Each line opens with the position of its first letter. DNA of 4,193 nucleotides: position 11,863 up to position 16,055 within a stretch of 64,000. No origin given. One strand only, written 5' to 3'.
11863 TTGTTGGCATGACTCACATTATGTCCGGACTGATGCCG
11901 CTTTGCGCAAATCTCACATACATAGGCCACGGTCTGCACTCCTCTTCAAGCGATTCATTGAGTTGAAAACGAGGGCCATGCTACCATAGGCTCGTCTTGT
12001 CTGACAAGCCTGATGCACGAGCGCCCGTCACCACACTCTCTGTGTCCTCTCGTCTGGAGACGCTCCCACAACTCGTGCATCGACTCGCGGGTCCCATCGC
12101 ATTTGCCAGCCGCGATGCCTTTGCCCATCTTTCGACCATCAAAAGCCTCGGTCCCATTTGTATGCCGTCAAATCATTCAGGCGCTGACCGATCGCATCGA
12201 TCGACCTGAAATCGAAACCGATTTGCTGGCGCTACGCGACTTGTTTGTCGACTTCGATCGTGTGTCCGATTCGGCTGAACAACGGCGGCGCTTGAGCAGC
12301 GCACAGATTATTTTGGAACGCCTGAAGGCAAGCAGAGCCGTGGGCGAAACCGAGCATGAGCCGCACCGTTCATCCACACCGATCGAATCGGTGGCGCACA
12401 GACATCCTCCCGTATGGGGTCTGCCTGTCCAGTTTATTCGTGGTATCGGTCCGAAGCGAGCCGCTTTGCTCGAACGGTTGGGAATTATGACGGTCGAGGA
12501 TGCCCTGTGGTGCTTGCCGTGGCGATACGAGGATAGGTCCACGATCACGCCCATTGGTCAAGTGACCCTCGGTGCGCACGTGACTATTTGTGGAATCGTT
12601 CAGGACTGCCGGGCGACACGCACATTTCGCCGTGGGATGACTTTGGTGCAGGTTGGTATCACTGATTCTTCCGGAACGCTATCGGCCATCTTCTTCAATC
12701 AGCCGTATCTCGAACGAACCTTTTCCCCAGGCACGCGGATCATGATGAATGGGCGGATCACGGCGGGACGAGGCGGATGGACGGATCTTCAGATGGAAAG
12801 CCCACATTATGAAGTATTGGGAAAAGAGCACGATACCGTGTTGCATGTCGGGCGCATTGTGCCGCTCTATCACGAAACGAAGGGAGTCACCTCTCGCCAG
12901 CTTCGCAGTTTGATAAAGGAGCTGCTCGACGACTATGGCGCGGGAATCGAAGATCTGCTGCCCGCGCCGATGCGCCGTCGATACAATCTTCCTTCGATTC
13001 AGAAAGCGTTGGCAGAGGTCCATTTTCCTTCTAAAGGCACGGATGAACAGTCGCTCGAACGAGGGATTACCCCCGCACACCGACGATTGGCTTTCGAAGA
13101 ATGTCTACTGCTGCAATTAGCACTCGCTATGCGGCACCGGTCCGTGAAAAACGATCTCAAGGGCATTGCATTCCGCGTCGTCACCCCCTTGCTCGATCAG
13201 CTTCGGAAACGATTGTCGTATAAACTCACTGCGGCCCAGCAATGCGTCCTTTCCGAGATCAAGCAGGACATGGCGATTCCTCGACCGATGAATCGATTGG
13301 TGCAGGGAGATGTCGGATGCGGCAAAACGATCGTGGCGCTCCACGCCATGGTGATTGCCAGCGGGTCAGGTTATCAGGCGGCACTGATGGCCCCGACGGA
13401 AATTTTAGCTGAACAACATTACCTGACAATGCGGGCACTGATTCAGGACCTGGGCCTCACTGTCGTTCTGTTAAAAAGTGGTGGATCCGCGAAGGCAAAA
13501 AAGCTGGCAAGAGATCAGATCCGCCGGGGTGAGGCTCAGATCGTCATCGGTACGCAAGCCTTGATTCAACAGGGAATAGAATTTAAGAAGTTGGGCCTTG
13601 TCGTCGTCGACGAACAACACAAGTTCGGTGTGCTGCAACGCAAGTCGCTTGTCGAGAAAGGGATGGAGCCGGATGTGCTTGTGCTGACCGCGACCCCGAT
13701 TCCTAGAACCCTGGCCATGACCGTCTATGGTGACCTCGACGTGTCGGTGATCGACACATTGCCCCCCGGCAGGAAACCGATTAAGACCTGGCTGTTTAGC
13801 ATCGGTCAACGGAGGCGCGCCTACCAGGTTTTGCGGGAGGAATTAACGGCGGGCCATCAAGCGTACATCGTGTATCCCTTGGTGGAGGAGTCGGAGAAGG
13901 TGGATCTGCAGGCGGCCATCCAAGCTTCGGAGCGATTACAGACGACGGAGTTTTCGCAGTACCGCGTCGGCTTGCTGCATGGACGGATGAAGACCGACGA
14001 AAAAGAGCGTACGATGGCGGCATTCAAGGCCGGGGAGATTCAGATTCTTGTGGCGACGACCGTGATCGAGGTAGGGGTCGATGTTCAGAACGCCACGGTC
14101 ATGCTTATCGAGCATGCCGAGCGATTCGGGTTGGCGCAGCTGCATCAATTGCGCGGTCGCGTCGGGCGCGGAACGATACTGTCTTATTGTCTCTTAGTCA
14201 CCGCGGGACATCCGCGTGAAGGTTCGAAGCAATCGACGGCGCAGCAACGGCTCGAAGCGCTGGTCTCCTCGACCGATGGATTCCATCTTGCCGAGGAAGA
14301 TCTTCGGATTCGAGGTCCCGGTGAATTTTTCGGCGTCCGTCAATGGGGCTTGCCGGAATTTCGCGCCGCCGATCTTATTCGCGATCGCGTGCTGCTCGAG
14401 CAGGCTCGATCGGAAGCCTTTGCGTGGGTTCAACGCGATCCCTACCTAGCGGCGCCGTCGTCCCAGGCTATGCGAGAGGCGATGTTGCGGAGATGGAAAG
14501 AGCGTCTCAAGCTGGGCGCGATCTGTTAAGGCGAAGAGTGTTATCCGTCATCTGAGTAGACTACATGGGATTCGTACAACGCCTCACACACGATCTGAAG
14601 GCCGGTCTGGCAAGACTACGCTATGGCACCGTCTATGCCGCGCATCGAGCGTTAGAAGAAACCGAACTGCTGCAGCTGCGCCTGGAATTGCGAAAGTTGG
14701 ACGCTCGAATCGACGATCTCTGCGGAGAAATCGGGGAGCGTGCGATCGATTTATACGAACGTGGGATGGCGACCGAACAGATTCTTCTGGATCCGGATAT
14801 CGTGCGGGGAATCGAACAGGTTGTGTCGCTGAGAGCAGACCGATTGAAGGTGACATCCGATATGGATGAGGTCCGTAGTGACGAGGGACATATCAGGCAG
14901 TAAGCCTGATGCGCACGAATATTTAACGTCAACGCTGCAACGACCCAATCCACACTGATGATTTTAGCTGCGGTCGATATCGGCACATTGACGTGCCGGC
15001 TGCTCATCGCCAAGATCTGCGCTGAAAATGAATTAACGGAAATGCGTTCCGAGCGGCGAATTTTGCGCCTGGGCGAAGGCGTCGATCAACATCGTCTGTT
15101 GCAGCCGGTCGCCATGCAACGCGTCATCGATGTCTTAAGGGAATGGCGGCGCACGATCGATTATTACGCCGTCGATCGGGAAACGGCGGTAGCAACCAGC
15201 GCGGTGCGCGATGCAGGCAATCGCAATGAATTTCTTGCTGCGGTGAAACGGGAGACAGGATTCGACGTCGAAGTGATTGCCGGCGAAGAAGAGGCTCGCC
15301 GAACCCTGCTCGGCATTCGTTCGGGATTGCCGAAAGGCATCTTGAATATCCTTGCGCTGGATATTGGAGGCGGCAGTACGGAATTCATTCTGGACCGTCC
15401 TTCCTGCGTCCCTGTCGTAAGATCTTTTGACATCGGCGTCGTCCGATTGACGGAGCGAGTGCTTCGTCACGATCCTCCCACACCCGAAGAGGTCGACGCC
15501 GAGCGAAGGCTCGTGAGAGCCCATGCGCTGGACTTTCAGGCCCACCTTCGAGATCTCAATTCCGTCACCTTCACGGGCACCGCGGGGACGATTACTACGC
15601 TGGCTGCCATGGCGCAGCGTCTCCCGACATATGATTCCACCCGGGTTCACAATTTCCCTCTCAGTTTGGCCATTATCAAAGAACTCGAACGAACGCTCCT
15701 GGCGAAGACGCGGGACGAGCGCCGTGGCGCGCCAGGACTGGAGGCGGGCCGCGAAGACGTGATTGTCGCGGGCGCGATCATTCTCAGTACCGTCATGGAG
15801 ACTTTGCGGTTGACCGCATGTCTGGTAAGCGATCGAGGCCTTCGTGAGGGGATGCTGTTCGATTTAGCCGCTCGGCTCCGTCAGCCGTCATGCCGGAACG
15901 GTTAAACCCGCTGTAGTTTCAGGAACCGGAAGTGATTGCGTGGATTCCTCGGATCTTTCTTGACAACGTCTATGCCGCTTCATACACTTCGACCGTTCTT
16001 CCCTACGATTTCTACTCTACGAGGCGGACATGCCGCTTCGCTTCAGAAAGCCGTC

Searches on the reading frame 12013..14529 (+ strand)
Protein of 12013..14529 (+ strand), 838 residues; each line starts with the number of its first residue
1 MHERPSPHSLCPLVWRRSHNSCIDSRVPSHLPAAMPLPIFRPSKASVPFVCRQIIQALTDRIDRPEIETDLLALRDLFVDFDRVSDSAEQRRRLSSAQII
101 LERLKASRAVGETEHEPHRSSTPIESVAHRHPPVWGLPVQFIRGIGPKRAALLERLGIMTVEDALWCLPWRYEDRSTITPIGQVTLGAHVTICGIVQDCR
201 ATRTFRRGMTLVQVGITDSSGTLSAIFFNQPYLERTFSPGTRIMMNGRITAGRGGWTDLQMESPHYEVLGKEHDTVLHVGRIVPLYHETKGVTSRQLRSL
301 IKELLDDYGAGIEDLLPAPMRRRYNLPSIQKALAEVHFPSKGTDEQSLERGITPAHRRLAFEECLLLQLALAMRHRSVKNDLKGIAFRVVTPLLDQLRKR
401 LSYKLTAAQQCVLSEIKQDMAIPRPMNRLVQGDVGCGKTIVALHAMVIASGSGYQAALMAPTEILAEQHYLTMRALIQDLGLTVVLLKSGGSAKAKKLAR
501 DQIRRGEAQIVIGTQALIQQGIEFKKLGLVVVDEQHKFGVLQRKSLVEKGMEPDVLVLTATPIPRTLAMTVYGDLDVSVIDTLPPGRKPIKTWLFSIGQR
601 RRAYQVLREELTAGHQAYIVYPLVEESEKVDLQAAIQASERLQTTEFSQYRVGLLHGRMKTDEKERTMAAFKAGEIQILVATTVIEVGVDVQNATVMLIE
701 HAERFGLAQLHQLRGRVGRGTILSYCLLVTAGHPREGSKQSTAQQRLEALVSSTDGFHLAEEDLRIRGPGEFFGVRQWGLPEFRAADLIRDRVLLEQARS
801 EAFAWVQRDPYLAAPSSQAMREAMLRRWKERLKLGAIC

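Call 22: search_protein_families(library=ncbifam, proteins=[window:12013-14529:+], max_evalue=0.00001)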
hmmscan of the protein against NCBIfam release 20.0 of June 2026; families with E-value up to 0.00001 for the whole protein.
window:12013-14529:+ (838 aa): 31 families (the best 25 are shown)
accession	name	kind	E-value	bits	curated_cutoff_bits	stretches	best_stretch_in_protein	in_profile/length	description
NF008168.0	PRK10917.2-2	equivalog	1.3e-277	923.3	718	1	54-836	36-793/795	ATP-dependent DNA helicase RecG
NF008165.0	PRK10917.1-3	equivalog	4.2e-251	835.3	711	1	138-833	9-687/692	ATP-dependent DNA helicase RecG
NF008170.0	PRK10917.2-4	equivalog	1.1e-222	741.4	975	1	49-830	39-818/826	ATP-dependent DNA helicase RecG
TIGR00643.1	recG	equivalog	1.9e-217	723.9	659.4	1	156-801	1-628/629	ATP-dependent DNA helicase RecG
NF008163.0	PRK10917.1-1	equivalog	2.9e-205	683.6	796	1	137-813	9-675/692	ATP-dependent DNA helicase RecG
NF008166.0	PRK10917.1-4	equivalog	1.6e-191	638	864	1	149-813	23-688/705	ATP-dependent DNA helicase RecG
NF008164.0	PRK10917.1-2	equivalog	6.4e-190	632.9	785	1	138-823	14-688/704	ATP-dependent DNA helicase RecG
NF008167.0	PRK10917.2-1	equivalog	5.9e-180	600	995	1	145-818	12-725/744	ATP-dependent DNA helicase RecG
TIGR00580.2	mfd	equivalog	2.2e-109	367.2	800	1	379-779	408-798/907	transcription-repair coupling factor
NF008169.0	PRK10917.2-3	equivalog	4.5e-91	306.2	555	1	148-801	6-602/610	ATP-dependent DNA helicase RecG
NF007966.0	PRK10689.1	equivalog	4.5e-80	269.7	1329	1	383-780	579-966/1148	transcription-repair coupling factor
TIGR00595.1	priA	equivalog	4.7e-13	48.6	230.35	1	429-539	1-106/509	replication restart helicase PriA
NF004066.1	PRK05580.1-3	equivalog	7.9e-13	47.6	813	1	398-538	246-379/788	primosomal protein N'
NF004067.0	PRK05580.1-4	equivalog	1.1e-12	47.2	763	1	395-541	195-333/737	primosomal protein N'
NF010337.0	PRK13766.1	equivalog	8.7e-12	44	610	0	428-537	33-143/781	Hef nuclease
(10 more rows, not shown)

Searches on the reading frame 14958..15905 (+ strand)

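Call 22: search_protein_families(library=ncbifam, proteins=[window:14958-15905:+], max_evalue=0.00001)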
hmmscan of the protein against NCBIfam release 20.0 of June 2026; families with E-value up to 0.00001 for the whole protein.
window:14958-15905:+ (315 aa): 3 families
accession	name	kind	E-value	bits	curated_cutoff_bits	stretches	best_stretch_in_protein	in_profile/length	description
TIGR03706.1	exo_poly_only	exception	3.6e-73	246.5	307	1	3-304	2-299/300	exopolyphosphatase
NF008108.0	PRK10854.1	equivalog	4.6e-28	97.7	864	1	3-313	13-315/513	exopolyphosphatase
NF008260.0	PRK11031.1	equivalog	1.5e-25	90.2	624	1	2-310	7-306/496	guanosine-5'-triphosphate,3'-diphosphate diphosphatase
